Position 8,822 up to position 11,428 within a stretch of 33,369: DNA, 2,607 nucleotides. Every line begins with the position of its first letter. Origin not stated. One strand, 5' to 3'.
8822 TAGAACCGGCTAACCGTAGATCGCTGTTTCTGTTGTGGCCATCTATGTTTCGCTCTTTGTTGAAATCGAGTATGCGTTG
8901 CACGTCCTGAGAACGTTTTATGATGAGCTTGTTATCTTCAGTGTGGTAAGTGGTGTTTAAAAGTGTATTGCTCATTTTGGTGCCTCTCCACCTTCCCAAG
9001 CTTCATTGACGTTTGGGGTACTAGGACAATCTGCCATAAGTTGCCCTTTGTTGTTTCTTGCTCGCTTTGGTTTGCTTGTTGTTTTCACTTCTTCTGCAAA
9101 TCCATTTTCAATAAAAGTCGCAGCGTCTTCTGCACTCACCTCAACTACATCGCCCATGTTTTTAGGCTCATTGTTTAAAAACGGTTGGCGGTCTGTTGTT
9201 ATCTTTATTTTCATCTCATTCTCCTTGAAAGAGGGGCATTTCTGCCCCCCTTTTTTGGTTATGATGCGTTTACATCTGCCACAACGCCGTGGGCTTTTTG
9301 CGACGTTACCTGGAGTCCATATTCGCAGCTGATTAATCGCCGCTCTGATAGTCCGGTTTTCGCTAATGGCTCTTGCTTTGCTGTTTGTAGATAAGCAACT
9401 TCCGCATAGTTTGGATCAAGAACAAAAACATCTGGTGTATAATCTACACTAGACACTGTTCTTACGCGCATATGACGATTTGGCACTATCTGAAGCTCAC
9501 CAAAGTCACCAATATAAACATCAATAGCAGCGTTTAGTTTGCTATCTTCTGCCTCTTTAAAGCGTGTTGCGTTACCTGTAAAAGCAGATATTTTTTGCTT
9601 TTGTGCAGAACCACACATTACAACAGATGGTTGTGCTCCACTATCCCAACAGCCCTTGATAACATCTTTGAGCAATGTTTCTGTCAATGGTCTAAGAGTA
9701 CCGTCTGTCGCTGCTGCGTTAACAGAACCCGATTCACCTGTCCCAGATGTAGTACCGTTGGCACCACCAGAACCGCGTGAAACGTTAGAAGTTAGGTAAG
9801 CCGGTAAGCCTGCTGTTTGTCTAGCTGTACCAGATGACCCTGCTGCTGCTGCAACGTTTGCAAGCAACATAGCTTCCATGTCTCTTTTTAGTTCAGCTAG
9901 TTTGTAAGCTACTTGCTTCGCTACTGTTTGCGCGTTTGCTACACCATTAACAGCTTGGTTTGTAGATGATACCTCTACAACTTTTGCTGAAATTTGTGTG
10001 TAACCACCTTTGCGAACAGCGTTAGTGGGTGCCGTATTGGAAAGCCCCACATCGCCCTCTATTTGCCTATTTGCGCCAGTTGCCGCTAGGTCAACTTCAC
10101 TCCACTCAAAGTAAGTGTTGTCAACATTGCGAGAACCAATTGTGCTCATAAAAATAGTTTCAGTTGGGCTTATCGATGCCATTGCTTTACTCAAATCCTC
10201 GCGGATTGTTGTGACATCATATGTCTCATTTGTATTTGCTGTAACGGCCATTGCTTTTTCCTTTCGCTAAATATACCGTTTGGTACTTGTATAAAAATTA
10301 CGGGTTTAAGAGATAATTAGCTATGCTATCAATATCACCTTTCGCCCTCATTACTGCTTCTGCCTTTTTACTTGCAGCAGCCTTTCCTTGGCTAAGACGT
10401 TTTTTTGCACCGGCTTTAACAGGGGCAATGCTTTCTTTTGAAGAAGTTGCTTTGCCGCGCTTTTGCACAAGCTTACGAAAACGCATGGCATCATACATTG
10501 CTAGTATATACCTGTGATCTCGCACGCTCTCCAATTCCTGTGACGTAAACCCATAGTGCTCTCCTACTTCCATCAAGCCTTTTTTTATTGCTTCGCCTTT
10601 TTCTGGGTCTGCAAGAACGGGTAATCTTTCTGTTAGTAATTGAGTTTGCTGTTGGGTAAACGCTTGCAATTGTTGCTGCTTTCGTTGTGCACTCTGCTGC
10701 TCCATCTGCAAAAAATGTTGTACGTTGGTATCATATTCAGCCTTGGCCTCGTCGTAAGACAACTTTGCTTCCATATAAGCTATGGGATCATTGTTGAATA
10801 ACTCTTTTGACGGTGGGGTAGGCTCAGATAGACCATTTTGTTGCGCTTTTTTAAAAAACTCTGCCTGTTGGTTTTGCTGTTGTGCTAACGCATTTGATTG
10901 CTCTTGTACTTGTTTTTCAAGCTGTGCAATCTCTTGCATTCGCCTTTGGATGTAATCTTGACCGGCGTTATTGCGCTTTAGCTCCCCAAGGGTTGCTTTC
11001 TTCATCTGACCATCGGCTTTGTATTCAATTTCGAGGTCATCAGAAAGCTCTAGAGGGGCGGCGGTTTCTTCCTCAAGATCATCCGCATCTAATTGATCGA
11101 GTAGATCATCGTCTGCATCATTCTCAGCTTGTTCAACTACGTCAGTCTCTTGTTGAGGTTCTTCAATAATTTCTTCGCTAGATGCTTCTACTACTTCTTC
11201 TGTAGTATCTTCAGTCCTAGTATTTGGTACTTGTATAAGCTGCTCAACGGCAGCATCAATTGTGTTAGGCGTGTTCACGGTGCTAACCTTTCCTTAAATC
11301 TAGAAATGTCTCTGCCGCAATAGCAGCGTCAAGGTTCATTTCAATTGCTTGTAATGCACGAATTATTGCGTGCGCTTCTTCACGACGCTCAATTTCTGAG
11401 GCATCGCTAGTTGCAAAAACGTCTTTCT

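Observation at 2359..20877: A 16-bp motif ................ recurs six times and defines a phage-wide regulon of unknown mechanism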

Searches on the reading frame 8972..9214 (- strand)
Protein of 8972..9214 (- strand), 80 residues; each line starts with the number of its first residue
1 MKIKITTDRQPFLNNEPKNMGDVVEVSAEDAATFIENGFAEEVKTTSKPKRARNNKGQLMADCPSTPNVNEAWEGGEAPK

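Call 13: search_protein_families(library=pfam, proteins=[window:8972-9214:-], max_evalue=0.01)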
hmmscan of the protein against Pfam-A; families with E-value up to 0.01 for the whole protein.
window:8972-9214:- (80 aa): 1 family
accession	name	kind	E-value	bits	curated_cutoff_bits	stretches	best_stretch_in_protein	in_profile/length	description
PF23976.1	DUF7302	-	0.003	18.3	24.9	1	21-56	9-44/61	Family of unknown function (DUF7302)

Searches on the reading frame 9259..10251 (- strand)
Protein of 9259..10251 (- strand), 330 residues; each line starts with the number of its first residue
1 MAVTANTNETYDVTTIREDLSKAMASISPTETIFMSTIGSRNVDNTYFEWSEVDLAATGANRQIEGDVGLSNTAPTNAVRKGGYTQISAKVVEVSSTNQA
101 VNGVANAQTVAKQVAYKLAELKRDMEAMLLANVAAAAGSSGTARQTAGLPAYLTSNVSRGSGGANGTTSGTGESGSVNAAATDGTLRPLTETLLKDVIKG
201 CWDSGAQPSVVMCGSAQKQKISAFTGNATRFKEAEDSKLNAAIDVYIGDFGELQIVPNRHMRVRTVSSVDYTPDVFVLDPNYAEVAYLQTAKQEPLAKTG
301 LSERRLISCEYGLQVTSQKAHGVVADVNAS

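Call 9: search_protein_families(library=pfam, proteins=[window:9259-10251:-], max_evalue=0.01)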
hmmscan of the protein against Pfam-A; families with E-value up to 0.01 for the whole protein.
window:9259-10251:- (330 aa): 1 family
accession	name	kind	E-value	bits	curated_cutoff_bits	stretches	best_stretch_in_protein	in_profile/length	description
PF17236.8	SU10_MCP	-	3.3e-84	283.3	24.1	1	8-327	4-291/292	SU10 major capsid protein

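Call 10: search_protein_families(library=phrogs, proteins=[window:9259-10251:-], max_evalue=0.001)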
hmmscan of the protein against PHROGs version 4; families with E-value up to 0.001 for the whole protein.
window:9259-10251:- (330 aa): 1 family
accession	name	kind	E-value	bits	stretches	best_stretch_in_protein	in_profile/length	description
phrog_1328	-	head and packaging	2.7e-82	278.8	1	1-329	3-308/583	major head protein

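Call 49: search_dna_similar(query=window:9259-10251:-, collection=phages, mode=protein, max_rows=12)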
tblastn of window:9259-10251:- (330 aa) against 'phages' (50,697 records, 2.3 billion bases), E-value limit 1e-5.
Records with a match: 208; places in all: 218; records where one place covers at least 80% of the query: 200.
Best place of each record, by identity: <60% 208.
By first word of the organism name: Pseudomonas 105; Vibrio 18; Aeromonas 11; Caudoviricetes 10; Mycobacterium 9; Propionibacterium 8; Sulfitobacter 7; Salmonella 7; Rhizobium 5; Cronobacter 3; and 21 more.
By host as written in the record: Pseudomonas aeruginosa 39; - 27; Pseudomonas aeruginosa PAO1 16; Aeromonas hydrophila 9; Mycobacterium smegmatis mc2 155 8; Propionibacterium freudenreichii TL110 8; Pseudomonas sp. 7; Sulfitobacter sp. CB2047 6; and 65 more.
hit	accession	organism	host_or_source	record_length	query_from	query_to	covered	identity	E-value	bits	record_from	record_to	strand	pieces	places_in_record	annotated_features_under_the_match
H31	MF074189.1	Sinorhizobium phage phiM5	Sinorhizobium meliloti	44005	1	327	99%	43.3%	4e-52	190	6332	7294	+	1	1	major capsid protein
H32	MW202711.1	Caudoviricetes sp.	Manatee Spring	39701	1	330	100%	42.4%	2e-61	217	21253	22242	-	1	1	major capsid protein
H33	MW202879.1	Caudoviricetes sp.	Manatee Spring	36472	1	330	100%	41.1%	4e-55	199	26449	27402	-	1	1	major capsid protein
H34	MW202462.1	Caudoviricetes sp.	Manatee Spring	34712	7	327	97%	42.0%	4e-47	176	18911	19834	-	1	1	major capsid protein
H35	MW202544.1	Bacteriophage sp.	Manatee Spring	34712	7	327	97%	42.0%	4e-47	176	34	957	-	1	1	major capsid protein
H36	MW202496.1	Caudoviricetes sp.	Manatee Spring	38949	1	330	100%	39.6%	7e-55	198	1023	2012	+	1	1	major capsid protein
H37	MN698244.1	Pelagibacter phage HTVC106P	Candidatus Pelagibacter sp. HTCC7211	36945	9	330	98%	40.1%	3e-53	193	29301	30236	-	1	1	head protein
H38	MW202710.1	Caudoviricetes sp.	Manatee Spring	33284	7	328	98%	39.9%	2e-38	150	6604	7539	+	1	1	major capsid protein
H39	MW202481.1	Caudoviricetes sp.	Manatee Spring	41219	7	327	97%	39.0%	2e-41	159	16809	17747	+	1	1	major capsid protein | hypothetical protein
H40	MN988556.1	Rhizobium phage RHph_I1_23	Rhizobium phaseoli I1_23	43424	1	327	99%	36.2%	1e-37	148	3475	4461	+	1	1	major capsid protein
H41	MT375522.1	Methylophilales phage Venkman EXVC282S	Methylophilales bacterium H5P1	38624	10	327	96%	37.0%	5e-41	158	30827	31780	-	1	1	major capsid protein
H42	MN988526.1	Rhizobium phage RHph_N3_2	Rhizobium phaseoli N3_2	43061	1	327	99%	35.9%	2e-37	147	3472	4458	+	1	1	major capsid protein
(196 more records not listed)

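Call 94: find_encoding_contigs(protein=window:9259-10251:-, flank=1500, max_places=10)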
Protein window:9259-10251:- (330 aa): 23 contigs read that carry it; 7 places shown.
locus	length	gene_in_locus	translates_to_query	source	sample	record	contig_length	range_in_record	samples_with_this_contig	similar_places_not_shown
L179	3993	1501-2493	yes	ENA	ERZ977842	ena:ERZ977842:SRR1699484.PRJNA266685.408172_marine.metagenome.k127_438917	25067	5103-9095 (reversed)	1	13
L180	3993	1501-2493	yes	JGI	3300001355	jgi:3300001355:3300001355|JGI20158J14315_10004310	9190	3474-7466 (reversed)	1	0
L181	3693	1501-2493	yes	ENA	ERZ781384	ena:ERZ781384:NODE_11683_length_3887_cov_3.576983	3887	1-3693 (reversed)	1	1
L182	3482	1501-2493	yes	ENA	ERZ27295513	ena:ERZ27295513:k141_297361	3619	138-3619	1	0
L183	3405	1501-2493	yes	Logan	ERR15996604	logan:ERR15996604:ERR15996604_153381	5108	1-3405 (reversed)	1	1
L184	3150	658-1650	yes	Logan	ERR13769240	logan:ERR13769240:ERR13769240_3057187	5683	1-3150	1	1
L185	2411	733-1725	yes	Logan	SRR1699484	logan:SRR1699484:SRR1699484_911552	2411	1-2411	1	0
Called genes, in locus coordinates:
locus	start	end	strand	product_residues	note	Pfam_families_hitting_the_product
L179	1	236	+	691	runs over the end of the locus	PF23899:SU10_portal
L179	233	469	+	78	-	-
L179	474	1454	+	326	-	-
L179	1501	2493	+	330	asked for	PF17236:SU10_MCP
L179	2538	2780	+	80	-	-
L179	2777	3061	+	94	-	-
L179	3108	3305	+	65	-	-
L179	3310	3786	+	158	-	-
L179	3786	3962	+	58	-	-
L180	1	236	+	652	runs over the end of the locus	?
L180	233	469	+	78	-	-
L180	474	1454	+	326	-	-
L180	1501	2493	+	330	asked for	PF17236:SU10_MCP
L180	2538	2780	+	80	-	-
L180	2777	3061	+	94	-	-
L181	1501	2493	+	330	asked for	PF17236:SU10_MCP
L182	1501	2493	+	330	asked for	PF17236:SU10_MCP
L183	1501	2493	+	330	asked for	PF17236:SU10_MCP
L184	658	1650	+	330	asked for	PF17236:SU10_MCP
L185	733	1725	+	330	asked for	PF17236:SU10_MCP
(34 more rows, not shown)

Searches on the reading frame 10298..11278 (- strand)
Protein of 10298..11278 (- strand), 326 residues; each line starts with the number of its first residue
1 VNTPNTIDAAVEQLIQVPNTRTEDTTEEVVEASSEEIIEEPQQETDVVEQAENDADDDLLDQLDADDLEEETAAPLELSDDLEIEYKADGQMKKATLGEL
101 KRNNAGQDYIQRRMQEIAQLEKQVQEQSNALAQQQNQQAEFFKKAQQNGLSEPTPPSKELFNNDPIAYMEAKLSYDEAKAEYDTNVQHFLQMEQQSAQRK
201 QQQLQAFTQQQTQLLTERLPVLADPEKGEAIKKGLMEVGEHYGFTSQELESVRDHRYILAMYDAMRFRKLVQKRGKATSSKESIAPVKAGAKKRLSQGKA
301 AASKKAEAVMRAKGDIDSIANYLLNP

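Call 9: search_protein_families(library=pfam, proteins=[window:10298-11278:-], max_evalue=0.01)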
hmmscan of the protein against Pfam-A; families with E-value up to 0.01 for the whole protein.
window:10298-11278:- (326 aa): 1 family
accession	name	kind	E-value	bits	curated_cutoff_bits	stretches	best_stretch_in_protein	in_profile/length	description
PF20461.3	DUF6714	-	0.01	16.3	27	1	167-232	82-147/161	Family of unknown function (DUF6714)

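Call 10: search_protein_families(library=phrogs, proteins=[window:10298-11278:-], max_evalue=0.001)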
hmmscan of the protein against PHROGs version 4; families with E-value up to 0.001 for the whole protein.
window:10298-11278:- (326 aa): 1 family
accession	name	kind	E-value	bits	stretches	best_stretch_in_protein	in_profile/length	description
phrog_3927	-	head and packaging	2.3e-31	110.6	1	23-317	31-332/342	head scaffolding protein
